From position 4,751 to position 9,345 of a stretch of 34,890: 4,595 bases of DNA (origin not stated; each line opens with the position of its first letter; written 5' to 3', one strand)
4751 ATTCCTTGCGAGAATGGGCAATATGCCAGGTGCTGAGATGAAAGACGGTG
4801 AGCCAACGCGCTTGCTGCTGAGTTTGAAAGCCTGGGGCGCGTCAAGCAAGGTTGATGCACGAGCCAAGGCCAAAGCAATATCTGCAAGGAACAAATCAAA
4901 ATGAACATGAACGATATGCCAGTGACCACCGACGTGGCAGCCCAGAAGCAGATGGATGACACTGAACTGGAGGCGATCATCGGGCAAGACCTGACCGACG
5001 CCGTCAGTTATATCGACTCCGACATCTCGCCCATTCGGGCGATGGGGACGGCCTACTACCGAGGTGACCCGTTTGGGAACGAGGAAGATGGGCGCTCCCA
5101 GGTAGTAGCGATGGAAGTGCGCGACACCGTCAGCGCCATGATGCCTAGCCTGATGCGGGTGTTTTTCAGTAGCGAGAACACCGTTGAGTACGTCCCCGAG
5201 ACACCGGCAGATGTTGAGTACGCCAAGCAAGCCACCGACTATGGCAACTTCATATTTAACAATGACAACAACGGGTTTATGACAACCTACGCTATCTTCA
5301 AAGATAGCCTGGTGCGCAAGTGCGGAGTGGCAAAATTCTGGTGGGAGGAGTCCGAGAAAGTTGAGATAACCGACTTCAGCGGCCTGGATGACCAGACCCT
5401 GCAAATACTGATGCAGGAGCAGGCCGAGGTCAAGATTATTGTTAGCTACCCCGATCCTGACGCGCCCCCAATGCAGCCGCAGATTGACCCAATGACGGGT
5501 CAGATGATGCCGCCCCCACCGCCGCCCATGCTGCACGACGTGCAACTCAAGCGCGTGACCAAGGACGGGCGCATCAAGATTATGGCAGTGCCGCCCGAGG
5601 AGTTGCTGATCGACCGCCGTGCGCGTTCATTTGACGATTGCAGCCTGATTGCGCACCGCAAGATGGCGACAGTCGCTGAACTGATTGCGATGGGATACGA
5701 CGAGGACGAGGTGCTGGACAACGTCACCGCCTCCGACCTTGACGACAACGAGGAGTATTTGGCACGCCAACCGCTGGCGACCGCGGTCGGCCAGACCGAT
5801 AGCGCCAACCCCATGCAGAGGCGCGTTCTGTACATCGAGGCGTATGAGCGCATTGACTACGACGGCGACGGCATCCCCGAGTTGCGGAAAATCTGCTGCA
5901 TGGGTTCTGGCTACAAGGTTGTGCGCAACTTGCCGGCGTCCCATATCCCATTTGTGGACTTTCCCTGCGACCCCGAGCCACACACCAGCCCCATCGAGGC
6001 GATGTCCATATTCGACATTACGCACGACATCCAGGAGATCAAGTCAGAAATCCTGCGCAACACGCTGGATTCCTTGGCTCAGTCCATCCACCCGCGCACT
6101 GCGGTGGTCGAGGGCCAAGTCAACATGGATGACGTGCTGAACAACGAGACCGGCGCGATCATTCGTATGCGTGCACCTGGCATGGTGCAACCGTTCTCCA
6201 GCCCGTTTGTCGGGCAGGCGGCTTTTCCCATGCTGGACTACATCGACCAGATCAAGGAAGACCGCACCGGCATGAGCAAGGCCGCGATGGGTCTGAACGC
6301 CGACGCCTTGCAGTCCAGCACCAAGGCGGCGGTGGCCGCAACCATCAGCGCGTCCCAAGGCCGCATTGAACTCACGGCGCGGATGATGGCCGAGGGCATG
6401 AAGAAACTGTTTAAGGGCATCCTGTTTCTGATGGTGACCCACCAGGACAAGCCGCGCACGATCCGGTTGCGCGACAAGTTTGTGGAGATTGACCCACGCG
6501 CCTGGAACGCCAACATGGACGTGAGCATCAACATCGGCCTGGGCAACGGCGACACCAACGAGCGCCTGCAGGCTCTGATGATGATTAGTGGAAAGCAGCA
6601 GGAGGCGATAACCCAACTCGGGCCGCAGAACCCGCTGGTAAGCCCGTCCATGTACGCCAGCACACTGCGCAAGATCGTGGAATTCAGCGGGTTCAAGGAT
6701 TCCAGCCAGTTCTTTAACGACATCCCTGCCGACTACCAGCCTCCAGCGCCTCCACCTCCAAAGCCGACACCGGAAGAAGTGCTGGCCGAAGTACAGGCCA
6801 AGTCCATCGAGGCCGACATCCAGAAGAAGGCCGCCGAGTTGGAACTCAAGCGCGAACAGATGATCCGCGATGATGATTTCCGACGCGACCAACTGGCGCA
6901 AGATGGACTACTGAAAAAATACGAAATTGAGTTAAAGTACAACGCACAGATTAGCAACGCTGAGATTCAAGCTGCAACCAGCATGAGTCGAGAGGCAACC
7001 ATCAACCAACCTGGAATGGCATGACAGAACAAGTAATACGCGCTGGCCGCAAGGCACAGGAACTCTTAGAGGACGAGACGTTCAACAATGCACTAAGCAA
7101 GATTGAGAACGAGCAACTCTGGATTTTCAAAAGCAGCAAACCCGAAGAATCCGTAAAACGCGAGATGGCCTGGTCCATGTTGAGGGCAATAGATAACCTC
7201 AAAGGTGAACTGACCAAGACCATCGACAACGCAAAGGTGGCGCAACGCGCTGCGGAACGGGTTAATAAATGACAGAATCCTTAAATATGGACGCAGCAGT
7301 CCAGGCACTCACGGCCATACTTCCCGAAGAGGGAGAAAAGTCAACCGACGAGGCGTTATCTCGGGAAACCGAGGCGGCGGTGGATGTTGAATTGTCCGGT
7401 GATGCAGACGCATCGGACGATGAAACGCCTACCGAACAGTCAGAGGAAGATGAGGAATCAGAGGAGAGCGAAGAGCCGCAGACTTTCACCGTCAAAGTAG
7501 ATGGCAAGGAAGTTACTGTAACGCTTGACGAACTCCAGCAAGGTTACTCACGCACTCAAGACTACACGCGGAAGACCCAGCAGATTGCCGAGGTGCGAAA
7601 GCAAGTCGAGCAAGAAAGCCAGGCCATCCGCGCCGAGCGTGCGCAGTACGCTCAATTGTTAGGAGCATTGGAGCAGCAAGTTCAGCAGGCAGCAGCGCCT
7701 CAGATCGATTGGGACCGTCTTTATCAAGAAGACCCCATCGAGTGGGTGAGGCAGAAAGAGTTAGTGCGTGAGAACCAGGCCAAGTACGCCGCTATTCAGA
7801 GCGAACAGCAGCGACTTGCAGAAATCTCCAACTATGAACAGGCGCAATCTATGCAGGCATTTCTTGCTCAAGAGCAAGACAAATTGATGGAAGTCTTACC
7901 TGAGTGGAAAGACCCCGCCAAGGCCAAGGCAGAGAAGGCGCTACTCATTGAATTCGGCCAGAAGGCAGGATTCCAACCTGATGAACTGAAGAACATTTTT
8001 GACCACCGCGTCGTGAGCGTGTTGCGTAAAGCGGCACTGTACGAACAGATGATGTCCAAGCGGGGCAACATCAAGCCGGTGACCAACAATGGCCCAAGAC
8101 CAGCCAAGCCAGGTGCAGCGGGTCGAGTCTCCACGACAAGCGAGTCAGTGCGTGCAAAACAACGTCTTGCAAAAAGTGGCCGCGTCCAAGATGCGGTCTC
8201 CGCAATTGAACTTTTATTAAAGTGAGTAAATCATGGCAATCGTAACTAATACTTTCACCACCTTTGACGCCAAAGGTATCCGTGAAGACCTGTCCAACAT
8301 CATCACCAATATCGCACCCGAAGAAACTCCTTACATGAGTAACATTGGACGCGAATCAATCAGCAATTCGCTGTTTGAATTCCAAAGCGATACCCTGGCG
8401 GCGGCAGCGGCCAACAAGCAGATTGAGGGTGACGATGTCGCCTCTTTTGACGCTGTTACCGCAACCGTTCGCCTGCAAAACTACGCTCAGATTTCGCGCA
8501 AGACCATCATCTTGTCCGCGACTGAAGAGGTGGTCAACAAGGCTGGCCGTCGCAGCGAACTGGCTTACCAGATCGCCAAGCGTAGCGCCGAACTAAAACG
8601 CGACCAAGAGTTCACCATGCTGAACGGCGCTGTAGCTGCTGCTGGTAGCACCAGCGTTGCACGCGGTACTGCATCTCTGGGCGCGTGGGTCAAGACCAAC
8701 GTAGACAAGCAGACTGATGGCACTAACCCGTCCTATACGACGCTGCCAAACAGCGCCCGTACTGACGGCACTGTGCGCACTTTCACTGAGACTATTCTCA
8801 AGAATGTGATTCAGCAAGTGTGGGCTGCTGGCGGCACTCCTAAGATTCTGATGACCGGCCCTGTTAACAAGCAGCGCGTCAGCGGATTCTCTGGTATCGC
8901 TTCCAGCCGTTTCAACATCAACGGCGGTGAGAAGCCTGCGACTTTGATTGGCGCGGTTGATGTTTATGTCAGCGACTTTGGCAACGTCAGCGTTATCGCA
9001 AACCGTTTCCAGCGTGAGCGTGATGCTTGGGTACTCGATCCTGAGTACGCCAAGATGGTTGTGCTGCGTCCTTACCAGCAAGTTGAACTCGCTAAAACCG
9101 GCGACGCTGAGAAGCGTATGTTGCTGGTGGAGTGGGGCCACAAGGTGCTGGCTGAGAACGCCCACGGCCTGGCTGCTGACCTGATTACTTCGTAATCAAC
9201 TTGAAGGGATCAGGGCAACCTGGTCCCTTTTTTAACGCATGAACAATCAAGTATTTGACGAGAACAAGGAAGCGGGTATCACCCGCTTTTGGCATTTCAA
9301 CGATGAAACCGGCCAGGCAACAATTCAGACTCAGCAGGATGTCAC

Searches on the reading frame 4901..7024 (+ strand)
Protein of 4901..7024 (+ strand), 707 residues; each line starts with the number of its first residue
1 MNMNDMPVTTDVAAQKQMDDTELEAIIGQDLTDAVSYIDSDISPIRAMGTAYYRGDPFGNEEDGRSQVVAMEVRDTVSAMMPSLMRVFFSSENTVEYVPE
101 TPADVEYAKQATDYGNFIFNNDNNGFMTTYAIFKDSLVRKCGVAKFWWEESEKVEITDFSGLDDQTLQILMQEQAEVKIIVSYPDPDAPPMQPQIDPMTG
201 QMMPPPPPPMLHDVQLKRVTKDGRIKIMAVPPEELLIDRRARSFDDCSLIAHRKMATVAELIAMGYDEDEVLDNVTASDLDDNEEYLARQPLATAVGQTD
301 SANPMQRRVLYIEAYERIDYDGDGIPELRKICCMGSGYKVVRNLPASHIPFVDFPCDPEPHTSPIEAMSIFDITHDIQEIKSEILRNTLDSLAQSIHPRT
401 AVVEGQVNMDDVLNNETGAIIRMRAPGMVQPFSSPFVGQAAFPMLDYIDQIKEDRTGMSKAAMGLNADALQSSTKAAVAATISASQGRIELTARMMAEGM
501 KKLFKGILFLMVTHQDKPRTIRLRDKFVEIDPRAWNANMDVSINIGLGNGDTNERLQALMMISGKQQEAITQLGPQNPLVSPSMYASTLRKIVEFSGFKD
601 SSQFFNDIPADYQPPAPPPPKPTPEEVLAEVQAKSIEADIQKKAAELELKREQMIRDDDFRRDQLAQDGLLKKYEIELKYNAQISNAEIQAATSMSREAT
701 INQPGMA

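Call 33: search_protein_families(library=phrogs, proteins=[window:4901-7024:+], max_evalue=0.00001)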
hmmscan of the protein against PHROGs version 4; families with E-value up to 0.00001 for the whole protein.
window:4901-7024:+ (707 aa): 2 families
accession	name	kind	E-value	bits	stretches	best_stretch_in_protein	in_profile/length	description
phrog_1216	-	head and packaging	2.1e-154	516.8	1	14-692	7-683/714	portal protein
phrog_156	-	head and packaging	2.4e-14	53.7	1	221-663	144-632/681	portal protein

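Call 36: search_dna_similar(query=window:4901-7024:+, collection=phages, mode=protein, max_evalue=1e-20, max_rows=15)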
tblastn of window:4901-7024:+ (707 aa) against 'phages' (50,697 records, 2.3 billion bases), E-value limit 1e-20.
Records with a match: 291; places in all: 293; records where one place covers at least 80% of the query: 275.
Best place of each record, by identity: 60-80% 1; <60% 290.
By first word of the organism name: Pseudomonas 105; Escherichia 94; Vibrio 19; Aeromonas 11; Proteus 8; Sulfitobacter 7; Salmonella 7; Caudoviricetes 6; Rhizobium 5; Cronobacter 5; and 16 more.
By host as written in the record: Escherichia coli 52; Pseudomonas aeruginosa 39; - 25; Pseudomonas aeruginosa PAO1 16; Aeromonas hydrophila 9; Pseudomonas sp. 7; Vibrio parahaemolyticus 7; Sulfitobacter sp. CB2047 6; and 85 more.
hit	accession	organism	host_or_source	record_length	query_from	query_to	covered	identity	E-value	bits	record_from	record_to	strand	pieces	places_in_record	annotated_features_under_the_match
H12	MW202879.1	Caudoviricetes sp.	Manatee Spring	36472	18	706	97%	63.6%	0e+0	863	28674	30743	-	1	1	head to tail connecting protein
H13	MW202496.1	Caudoviricetes sp.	Manatee Spring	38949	17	691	95%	45.4%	6e-180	575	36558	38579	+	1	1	head to tail connecting protein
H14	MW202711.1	Caudoviricetes sp.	Manatee Spring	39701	2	681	96%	44.9%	6e-179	572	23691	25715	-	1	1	head to tail connecting protein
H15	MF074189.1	Sinorhizobium phage phiM5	Sinorhizobium meliloti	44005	16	690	95%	43.5%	2e-168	541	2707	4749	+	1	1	portal protein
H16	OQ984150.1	Phage C72C1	-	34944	16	685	95%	41.4%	7e-152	494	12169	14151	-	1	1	portal protein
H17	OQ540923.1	Microcystis phage MJing1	Microcystis sp.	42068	22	697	96%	36.9%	3e-128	425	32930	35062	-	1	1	hypothetical protein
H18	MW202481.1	Caudoviricetes sp.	Manatee Spring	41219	18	679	94%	37.0%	5e-123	410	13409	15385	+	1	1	head to tail connecting protein | large subunit terminase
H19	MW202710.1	Caudoviricetes sp.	Manatee Spring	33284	17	698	96%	35.6%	4e-110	373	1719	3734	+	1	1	head to tail connecting protein | sip4 zipper protein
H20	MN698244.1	Pelagibacter phage HTVC106P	Candidatus Pelagibacter sp. HTCC7211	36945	17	697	96%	35.4%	2e-114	385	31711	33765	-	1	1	hypothetical protein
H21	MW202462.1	Caudoviricetes sp.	Manatee Spring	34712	22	689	94%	35.1%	5e-111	375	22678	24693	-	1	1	head to tail connecting protein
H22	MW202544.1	Bacteriophage sp.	Manatee Spring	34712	22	689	94%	35.1%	5e-111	375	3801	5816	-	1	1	head to tail connecting protein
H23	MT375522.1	Methylophilales phage Venkman EXVC282S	Methylophilales bacterium H5P1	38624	19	653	90%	35.7%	3e-112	379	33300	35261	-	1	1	portal protein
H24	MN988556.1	Rhizobium phage RHph_I1_23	Rhizobium phaseoli I1_23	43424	16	690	95%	33.1%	8e-84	296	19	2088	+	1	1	portal protein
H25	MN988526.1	Rhizobium phage RHph_N3_2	Rhizobium phaseoli N3_2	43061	16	690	95%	33.0%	6e-87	305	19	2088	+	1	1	portal protein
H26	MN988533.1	Rhizobium phage RHph_N2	Rhizobium etli N741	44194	17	705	97%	31.6%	3e-86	303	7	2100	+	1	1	portal protein | hypothetical protein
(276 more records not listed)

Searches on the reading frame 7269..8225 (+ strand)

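Call 33: search_protein_families(library=phrogs, proteins=[window:7269-8225:+], max_evalue=0.00001)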
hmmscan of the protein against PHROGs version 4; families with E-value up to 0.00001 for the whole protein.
window:7269-8225:+ (318 aa): 2 families
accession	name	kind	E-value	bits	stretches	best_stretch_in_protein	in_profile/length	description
phrog_3927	-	head and packaging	6.1e-62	211.1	1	20-313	36-338/342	head scaffolding protein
phrog_9013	-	head and packaging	3.6e-12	47.3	1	20-306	79-354/365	head scaffolding protein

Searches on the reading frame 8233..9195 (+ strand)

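Call 33: search_protein_families(library=phrogs, proteins=[window:8233-9195:+], max_evalue=0.00001)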
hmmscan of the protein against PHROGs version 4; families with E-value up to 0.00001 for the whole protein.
window:8233-9195:+ (320 aa): 1 family
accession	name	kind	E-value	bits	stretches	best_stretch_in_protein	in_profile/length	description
phrog_1328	-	head and packaging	1.1e-95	323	1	1-319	3-308/583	major head protein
